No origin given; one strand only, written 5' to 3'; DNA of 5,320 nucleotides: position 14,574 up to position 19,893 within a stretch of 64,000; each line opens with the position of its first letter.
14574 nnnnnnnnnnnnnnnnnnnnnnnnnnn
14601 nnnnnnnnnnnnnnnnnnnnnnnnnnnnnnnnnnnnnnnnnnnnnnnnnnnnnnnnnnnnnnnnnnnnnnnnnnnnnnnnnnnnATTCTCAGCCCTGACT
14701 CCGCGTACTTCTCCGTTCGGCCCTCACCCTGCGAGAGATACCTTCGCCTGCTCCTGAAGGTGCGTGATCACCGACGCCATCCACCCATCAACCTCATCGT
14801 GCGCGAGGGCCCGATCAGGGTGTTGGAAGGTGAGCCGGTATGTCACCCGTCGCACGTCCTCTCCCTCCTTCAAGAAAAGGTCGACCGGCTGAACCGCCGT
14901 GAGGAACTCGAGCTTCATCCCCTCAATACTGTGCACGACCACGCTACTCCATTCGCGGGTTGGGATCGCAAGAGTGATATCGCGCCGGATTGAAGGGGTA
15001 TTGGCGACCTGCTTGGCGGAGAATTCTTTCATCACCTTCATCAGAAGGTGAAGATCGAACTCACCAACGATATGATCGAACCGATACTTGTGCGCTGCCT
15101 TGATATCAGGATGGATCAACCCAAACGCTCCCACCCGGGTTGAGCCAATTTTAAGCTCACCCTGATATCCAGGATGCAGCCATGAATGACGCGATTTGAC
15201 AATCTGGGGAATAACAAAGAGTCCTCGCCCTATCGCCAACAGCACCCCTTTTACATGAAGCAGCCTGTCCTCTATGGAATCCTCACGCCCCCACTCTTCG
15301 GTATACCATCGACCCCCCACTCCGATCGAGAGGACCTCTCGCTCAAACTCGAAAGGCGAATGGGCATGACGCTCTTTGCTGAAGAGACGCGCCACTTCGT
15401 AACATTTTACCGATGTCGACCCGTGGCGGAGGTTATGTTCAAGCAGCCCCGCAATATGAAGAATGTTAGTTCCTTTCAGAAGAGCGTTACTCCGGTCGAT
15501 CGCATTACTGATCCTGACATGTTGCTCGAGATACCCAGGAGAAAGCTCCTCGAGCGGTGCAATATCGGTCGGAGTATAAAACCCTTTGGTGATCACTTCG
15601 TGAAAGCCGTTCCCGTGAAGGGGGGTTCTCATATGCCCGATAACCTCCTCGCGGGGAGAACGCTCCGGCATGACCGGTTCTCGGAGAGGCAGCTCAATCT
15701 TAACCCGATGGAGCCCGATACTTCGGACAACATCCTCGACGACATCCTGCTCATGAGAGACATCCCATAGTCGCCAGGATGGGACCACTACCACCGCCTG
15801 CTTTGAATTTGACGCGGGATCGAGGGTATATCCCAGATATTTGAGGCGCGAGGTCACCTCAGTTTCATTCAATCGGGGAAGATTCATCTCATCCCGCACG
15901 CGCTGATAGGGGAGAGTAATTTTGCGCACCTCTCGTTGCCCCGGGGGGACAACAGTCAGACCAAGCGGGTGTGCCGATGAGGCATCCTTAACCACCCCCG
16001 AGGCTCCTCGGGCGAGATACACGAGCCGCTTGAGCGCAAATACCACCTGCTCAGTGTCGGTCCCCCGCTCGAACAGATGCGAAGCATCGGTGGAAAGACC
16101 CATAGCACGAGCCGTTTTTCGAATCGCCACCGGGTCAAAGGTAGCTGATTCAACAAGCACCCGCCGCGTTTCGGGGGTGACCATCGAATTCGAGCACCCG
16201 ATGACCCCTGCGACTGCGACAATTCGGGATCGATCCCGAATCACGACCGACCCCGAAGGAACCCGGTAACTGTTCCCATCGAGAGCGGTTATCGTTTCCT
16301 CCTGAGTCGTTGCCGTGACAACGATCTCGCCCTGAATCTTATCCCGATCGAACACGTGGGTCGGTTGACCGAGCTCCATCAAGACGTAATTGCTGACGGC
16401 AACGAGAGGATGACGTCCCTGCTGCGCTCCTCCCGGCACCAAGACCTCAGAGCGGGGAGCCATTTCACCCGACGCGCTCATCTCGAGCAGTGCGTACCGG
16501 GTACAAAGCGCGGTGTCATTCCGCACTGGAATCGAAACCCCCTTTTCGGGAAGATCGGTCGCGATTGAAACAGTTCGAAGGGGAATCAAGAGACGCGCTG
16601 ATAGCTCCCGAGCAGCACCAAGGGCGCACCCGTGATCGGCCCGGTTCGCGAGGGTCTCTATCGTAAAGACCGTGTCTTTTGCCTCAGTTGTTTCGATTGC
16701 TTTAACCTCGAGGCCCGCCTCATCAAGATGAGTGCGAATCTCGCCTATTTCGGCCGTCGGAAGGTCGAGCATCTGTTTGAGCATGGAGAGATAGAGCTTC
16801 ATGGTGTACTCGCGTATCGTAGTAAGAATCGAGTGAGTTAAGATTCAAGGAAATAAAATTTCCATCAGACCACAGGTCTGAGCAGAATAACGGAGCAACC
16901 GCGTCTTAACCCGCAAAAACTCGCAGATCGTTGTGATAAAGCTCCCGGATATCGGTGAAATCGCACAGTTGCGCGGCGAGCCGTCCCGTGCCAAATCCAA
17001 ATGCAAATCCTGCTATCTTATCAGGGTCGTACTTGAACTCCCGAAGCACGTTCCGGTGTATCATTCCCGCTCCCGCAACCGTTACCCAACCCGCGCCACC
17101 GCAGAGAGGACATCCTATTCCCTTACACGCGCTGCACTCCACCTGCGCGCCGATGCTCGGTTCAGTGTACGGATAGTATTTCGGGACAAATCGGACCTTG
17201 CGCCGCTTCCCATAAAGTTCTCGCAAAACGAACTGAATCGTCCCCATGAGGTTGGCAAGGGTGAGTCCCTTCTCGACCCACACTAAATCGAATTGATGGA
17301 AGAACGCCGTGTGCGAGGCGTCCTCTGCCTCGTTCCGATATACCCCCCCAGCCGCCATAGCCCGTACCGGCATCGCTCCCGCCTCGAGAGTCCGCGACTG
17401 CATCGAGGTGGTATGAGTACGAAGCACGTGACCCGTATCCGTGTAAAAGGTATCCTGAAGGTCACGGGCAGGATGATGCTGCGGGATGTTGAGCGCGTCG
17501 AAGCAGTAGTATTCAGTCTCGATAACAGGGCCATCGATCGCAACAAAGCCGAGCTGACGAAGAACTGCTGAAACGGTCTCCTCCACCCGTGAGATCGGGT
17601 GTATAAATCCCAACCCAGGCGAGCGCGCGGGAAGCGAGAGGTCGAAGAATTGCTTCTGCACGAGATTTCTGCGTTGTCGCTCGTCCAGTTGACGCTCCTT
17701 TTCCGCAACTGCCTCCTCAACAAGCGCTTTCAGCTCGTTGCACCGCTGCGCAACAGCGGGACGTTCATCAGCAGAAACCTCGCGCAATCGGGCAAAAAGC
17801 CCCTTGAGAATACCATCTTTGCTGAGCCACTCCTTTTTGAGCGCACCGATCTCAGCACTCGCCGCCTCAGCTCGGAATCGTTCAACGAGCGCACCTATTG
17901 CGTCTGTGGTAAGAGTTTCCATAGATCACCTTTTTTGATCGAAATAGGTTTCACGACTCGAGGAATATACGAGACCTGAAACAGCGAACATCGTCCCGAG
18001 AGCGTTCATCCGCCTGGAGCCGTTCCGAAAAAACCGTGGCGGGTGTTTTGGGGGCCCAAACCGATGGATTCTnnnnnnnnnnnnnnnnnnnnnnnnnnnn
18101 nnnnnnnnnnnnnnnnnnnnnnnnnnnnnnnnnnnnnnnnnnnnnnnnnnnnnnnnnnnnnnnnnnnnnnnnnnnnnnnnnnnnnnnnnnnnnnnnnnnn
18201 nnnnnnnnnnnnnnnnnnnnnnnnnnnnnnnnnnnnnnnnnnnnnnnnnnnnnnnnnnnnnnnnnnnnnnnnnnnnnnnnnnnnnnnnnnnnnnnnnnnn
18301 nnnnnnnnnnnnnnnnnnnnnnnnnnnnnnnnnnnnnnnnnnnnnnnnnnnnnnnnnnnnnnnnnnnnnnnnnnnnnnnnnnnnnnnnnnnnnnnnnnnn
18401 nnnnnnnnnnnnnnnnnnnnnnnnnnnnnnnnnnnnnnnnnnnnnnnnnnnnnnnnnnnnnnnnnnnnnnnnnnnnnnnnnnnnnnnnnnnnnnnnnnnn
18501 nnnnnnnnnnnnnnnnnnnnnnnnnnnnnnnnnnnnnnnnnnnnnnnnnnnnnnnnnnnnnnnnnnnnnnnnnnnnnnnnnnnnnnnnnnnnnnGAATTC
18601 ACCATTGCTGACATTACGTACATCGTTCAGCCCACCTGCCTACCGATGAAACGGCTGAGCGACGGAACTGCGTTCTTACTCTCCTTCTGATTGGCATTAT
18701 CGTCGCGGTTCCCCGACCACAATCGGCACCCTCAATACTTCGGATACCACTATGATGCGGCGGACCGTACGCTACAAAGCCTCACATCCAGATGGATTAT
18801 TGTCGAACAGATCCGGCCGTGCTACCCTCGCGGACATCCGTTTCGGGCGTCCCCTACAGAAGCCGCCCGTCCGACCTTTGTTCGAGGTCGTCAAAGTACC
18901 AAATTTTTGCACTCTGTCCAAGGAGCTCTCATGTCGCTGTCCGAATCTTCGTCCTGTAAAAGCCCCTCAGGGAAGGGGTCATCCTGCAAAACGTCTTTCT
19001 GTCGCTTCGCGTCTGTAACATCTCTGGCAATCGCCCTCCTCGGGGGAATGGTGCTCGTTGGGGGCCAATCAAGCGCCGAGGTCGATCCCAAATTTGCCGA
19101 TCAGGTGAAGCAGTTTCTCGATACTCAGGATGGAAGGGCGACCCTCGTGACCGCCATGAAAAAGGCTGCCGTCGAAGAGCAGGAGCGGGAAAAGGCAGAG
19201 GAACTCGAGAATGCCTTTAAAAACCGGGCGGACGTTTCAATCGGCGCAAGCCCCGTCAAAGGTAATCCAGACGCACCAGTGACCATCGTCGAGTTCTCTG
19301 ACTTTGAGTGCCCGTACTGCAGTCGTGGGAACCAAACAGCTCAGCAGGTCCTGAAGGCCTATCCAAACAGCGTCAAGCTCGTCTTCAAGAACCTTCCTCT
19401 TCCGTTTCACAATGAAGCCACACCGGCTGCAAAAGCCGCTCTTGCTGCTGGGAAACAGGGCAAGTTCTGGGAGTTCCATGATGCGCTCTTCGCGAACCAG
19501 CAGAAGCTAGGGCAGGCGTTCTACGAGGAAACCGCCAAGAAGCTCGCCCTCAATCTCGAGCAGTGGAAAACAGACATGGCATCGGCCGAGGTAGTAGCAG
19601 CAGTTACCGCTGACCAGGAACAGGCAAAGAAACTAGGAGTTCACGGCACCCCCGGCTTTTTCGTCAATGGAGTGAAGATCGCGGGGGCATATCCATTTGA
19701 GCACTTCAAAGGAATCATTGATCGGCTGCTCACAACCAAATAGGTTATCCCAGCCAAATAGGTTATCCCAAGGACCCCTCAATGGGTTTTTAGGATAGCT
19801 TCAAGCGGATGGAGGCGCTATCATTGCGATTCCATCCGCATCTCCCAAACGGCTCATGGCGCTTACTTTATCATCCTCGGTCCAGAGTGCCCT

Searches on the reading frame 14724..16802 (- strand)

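Call 27: search_protein_families(library=pfam, proteins=[window:14724-16802:-], max_evalue=0.0001)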
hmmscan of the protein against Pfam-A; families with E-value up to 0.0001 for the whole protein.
window:14724-16802:- (692 aa): 4 families
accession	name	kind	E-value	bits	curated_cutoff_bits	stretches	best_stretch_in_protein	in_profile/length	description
PF03483.22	B3_4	-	5e-45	153.6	29.3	1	130-263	35-168/174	B3/4 domain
PF17759.6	tRNA_synthFbeta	-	1.1e-24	87.6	22.4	1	371-584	5-214/214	Phenylalanyl tRNA synthetase beta chain CLM domain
PF03147.19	FDX-ACB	-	6.4e-12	46.2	31.1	1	602-690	3-93/94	Ferredoxin-fold anticodon binding domain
PF03484.21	B5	-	6e-11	42.8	28.6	1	296-363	2-66/67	tRNA synthetase B5 domain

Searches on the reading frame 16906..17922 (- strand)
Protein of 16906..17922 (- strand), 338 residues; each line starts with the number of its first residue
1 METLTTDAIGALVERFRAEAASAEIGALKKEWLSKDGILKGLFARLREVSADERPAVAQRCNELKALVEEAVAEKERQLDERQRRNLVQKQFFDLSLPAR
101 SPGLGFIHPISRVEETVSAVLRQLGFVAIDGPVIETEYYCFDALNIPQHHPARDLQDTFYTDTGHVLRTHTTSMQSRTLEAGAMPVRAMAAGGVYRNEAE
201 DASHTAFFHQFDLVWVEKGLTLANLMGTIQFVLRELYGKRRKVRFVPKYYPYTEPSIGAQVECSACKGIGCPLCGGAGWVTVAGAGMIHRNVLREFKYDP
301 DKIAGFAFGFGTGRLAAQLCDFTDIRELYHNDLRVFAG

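Call 27: search_protein_families(library=pfam, proteins=[window:16906-17922:-], max_evalue=0.0001)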
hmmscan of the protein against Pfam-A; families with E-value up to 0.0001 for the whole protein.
window:16906-17922:- (338 aa): 2 families
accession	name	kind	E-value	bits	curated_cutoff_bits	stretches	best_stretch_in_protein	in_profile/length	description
PF01409.25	tRNA-synt_2d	-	4.2e-77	259.4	19.8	1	94-336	3-243/246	tRNA synthetases class II core domain (F)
PF02912.23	Phe_tRNA-synt_N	-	5.4e-13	49.2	22.3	1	23-83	4-64/69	Aminoacyl tRNA synthetase class II, N-terminal domain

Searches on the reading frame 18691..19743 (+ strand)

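Call 27: search_protein_families(library=pfam, proteins=[window:18691-19743:+], max_evalue=0.0001)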
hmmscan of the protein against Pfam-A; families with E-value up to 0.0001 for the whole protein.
window:18691-19743:+ (350 aa): 4 families
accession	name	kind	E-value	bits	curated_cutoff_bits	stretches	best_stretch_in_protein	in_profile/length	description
PF13462.12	Thioredoxin_4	-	6.5e-32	111.4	23.2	1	186-344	4-164/165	Thioredoxin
PF01323.26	DSBA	-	3.1e-21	76.5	25.6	1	198-342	1-189/191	DSBA-like thioredoxin domain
PF13743.12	Thioredoxin_5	-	2.2e-08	34.5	27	1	233-338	67-183/186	Thioredoxin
PF13098.12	Thioredoxin_2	-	2.6e-05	24.9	27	0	198-341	8-102/104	Thioredoxin-like domain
